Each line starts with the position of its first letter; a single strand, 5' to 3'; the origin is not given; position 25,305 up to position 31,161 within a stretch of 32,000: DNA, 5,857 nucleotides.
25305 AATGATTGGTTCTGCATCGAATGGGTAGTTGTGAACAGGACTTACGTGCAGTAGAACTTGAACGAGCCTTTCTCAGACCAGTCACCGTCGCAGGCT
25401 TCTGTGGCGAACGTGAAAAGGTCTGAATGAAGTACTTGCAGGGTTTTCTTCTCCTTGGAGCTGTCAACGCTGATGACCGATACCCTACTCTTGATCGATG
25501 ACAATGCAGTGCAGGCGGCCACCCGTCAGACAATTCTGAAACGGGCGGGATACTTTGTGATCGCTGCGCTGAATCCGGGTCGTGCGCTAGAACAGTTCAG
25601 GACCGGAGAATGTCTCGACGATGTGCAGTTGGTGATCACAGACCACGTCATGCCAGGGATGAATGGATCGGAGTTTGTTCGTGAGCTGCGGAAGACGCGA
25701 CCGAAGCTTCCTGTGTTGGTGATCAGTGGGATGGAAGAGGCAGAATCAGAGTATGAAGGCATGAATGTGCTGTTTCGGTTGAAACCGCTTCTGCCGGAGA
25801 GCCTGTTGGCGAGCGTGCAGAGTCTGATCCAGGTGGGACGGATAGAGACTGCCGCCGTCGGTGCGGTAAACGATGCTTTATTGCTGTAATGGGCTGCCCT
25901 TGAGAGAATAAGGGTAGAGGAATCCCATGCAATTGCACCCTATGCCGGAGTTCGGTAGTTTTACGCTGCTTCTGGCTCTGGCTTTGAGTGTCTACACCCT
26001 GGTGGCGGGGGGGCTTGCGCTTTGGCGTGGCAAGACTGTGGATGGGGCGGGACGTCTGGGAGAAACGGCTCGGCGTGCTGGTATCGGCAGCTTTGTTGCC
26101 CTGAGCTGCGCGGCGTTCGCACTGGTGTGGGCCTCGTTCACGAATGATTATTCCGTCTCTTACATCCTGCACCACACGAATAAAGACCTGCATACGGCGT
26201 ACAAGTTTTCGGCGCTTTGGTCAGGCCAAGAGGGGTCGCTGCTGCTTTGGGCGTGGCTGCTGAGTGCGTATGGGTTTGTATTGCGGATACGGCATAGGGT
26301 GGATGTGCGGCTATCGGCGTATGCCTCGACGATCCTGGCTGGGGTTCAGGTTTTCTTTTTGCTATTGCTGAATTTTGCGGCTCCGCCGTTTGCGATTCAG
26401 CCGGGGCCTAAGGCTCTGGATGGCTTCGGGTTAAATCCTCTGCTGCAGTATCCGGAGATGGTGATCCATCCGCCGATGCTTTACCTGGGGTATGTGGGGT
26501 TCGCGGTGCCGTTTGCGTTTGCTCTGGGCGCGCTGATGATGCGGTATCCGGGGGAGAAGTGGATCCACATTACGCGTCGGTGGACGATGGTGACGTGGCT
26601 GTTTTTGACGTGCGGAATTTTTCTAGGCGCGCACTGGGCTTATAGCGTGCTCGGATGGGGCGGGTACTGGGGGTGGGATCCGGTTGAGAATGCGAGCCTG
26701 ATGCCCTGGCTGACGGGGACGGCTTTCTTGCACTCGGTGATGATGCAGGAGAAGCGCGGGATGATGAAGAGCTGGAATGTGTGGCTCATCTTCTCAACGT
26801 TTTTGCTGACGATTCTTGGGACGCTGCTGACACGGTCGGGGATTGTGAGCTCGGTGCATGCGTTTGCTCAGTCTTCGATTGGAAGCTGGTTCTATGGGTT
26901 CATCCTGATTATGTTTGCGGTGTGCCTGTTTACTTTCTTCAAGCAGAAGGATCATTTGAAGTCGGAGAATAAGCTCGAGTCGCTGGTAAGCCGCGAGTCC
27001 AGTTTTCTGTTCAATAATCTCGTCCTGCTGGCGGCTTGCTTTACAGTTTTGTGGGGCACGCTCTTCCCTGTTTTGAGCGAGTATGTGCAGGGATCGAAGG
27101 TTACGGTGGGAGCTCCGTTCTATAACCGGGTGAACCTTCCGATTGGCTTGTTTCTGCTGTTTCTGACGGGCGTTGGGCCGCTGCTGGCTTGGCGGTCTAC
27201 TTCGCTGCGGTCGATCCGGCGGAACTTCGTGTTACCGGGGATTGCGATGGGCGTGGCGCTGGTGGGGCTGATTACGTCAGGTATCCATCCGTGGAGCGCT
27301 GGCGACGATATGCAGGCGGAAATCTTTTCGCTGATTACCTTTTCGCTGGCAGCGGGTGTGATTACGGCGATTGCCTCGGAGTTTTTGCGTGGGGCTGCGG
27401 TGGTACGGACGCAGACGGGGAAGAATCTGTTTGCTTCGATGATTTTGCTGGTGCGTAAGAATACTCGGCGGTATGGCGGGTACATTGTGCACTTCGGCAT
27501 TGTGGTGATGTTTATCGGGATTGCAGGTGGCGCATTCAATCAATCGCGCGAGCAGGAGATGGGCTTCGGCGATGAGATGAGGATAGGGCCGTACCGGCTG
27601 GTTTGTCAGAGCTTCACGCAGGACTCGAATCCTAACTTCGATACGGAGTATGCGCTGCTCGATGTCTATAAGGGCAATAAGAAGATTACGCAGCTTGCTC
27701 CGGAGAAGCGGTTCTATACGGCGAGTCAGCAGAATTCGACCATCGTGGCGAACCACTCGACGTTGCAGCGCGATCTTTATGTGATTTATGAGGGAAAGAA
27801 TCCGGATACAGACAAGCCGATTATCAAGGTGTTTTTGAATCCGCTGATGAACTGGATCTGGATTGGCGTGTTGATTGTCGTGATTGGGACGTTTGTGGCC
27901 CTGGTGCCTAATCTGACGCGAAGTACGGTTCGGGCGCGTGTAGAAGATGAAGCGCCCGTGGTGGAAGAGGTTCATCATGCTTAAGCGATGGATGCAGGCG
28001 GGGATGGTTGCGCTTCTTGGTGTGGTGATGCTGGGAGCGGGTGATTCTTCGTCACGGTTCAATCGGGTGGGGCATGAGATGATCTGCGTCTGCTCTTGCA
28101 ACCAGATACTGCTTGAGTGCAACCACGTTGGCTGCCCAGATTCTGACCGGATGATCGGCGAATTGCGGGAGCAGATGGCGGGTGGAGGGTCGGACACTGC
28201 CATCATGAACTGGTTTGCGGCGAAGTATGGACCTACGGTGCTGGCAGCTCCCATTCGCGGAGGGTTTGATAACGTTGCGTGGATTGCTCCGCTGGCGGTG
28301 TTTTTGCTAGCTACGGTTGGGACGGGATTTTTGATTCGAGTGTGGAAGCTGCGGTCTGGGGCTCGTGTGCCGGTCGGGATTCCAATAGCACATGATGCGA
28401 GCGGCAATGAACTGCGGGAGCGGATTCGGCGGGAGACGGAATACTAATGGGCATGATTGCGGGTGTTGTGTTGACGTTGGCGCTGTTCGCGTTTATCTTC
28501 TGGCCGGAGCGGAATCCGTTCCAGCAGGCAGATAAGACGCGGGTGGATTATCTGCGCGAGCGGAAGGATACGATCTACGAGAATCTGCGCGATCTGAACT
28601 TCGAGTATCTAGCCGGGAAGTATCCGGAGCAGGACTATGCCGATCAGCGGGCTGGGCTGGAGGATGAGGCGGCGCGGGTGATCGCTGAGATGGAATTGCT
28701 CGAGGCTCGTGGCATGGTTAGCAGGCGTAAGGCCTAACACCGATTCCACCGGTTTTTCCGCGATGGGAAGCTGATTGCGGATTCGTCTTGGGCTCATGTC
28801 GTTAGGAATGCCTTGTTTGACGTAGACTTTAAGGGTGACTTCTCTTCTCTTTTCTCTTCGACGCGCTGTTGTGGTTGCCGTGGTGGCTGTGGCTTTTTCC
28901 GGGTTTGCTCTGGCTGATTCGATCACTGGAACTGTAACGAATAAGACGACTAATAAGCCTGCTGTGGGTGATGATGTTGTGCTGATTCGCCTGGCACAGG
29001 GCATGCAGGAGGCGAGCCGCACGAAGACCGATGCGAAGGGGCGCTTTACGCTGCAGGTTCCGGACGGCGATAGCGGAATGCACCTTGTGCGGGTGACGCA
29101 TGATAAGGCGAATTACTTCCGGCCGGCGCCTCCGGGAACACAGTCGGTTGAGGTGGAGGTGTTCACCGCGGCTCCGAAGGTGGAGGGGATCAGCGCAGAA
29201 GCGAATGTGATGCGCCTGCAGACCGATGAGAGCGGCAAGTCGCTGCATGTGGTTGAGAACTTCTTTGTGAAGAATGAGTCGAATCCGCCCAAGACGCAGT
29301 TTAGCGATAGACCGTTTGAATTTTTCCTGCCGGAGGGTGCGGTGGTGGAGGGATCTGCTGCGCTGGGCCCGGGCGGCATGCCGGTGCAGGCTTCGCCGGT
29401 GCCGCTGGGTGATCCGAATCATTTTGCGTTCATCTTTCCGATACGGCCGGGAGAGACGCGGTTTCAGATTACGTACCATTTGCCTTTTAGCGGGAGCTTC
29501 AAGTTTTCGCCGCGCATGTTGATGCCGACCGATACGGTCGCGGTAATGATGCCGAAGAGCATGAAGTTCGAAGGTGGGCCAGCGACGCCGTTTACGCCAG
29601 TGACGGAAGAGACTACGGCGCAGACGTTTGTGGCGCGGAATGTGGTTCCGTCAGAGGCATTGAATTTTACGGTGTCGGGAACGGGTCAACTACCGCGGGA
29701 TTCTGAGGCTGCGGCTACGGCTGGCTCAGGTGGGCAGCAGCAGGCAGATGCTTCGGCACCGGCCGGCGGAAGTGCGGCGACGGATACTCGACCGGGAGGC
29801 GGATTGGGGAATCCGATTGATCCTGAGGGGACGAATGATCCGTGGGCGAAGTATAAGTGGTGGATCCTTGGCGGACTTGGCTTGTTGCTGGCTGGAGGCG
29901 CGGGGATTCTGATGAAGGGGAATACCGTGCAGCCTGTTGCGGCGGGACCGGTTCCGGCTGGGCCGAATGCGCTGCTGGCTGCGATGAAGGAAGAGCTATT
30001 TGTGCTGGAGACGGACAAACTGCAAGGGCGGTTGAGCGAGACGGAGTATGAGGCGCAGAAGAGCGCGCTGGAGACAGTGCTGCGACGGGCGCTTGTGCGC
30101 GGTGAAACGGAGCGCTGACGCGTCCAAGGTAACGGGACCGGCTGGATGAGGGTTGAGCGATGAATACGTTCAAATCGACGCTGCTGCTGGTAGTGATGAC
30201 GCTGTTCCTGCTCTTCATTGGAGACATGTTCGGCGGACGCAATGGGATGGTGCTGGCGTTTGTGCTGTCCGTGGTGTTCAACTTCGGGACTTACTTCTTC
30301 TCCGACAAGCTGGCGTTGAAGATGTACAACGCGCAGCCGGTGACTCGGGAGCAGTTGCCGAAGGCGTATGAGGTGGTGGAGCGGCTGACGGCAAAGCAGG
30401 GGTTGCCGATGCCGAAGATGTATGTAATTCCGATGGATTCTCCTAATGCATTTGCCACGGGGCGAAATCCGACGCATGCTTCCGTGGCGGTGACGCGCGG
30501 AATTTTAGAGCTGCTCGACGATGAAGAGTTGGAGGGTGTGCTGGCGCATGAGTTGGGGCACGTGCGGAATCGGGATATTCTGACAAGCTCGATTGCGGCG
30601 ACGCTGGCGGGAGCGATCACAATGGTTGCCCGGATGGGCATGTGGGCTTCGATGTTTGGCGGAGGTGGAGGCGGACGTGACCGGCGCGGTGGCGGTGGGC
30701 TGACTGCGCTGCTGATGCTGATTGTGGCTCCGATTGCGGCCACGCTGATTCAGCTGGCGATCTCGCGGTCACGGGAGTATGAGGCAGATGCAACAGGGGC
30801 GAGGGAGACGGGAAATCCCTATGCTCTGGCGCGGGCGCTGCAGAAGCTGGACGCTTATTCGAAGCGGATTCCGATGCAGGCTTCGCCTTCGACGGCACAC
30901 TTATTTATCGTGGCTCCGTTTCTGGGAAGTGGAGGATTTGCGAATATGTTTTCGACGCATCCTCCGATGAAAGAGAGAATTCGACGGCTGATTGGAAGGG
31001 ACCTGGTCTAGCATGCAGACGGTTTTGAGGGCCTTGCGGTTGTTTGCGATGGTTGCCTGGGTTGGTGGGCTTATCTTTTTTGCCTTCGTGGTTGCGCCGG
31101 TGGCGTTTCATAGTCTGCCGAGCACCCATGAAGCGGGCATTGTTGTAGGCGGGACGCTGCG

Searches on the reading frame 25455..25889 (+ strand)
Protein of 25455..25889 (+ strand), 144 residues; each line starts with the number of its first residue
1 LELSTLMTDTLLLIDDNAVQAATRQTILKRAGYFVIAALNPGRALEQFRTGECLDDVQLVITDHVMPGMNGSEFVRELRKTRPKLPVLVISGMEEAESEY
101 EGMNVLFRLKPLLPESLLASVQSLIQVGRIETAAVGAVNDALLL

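Call 81: search_protein_families(library=pfam, proteins=[window:25455-25889:+], max_evalue=0.00001)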
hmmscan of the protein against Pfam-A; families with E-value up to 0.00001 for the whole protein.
window:25455-25889:+ (144 aa): 1 family
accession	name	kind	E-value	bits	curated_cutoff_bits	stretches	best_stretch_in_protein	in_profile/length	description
PF00072.30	Response_reg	-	7e-15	55.6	30.2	1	12-103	2-89/111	Response regulator receiver domain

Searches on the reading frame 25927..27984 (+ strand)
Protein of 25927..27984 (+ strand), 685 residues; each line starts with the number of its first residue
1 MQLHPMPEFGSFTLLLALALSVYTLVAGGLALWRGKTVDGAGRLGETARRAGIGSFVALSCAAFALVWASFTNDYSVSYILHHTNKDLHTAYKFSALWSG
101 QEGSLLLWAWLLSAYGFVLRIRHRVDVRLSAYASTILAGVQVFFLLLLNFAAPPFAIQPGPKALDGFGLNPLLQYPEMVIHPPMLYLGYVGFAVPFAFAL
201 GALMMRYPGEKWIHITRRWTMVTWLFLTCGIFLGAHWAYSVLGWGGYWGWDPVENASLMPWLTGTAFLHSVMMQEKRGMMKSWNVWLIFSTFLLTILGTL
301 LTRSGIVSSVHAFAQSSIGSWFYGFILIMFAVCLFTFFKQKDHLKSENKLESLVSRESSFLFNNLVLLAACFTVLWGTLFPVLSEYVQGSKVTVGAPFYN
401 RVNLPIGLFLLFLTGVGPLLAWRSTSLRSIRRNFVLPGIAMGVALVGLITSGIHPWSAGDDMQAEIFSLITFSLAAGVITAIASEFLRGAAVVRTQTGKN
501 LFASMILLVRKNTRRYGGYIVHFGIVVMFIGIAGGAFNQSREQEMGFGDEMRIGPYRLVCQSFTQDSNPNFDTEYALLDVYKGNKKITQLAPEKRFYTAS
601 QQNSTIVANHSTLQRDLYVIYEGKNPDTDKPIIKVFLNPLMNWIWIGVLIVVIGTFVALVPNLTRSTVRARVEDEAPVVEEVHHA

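Call 27: find_encoding_contigs(protein=window:25927-27984:+, flank=10000, max_places=3)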
Protein window:25927-27984:+ (685 aa): no gene with exactly this product is on record in the collection.

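Call 81: search_protein_families(library=pfam, proteins=[window:25927-27984:+], max_evalue=0.00001)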
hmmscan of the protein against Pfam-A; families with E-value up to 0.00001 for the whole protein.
window:25927-27984:+ (685 aa): 2 families
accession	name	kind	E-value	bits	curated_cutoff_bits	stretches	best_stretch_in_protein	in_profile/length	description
PF16327.10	CcmF_C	-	8.5e-64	216.2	28.7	1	326-660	4-321/323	Cytochrome c-type biogenesis protein CcmF C-terminal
PF01578.25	Cytochrom_C_asm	-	4.7e-39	134.7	29.9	1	98-304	1-206/212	Cytochrome C assembly protein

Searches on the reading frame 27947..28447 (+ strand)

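Call 81: search_protein_families(library=pfam, proteins=[window:27947-28447:+], max_evalue=0.00001)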
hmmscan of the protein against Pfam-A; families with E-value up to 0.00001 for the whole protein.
window:27947-28447:+ (166 aa): 1 family
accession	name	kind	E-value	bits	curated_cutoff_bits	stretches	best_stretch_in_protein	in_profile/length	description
PF03918.19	CcmH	-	2.6e-13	49.9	25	1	34-136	25-124/143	Cytochrome C biogenesis protein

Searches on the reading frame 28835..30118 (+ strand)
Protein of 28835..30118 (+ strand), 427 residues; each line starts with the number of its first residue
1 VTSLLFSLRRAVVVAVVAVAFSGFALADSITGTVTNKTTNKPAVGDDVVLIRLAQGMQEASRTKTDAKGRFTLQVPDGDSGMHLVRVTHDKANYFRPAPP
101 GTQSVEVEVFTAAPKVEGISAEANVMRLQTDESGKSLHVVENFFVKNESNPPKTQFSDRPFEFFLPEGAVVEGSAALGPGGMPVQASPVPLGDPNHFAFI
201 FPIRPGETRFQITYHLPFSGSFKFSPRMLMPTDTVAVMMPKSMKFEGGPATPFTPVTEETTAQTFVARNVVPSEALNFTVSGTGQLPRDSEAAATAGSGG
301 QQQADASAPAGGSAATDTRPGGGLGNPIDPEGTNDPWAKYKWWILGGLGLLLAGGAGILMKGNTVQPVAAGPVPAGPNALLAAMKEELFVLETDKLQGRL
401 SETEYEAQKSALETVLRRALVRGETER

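Call 81: search_protein_families(library=pfam, proteins=[window:28835-30118:+], max_evalue=0.00001)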
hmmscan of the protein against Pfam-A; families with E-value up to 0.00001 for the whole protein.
window:28835-30118:+ (427 aa): 1 family
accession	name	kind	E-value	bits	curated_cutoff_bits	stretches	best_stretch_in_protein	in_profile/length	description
PF13620.12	CarboxypepD_reg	-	4.2e-06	27.5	32.3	1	29-89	1-56/82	Carboxypeptidase regulatory-like domain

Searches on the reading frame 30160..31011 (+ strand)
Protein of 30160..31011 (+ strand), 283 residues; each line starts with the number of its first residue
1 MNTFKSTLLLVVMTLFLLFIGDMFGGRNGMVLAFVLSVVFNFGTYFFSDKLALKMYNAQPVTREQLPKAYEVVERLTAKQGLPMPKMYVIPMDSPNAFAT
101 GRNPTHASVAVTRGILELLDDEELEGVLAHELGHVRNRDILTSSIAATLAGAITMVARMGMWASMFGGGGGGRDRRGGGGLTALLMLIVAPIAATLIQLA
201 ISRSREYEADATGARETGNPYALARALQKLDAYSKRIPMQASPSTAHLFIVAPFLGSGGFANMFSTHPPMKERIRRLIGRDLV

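Call 62: find_encoding_contigs(protein=window:30160-31011:+, flank=10000, max_places=4)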
Protein window:30160-31011:+ (283 aa): 3 contigs read that carry it; 3 places shown.
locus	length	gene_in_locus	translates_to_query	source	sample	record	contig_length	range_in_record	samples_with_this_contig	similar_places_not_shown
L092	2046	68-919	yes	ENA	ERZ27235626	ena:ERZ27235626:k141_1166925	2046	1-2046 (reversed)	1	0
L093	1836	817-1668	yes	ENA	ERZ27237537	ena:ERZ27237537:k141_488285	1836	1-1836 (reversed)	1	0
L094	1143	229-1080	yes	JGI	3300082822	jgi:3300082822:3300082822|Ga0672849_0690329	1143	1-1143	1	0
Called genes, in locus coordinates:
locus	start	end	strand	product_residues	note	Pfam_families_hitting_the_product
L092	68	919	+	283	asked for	PF01435:Peptidase_M48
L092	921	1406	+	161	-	PF13664:DUF4149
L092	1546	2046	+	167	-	?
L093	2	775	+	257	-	?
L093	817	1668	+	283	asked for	PF01435:Peptidase_M48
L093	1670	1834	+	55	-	?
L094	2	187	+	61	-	?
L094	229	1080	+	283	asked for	PF01435:Peptidase_M48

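Call 81: search_protein_families(library=pfam, proteins=[window:30160-31011:+], max_evalue=0.00001)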
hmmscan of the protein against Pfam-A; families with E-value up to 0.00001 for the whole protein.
window:30160-31011:+ (283 aa): 1 family
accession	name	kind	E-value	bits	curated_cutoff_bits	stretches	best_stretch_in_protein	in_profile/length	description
PF01435.24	Peptidase_M48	-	2.4e-36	125.7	20.3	1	71-278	9-183/186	Peptidase family M48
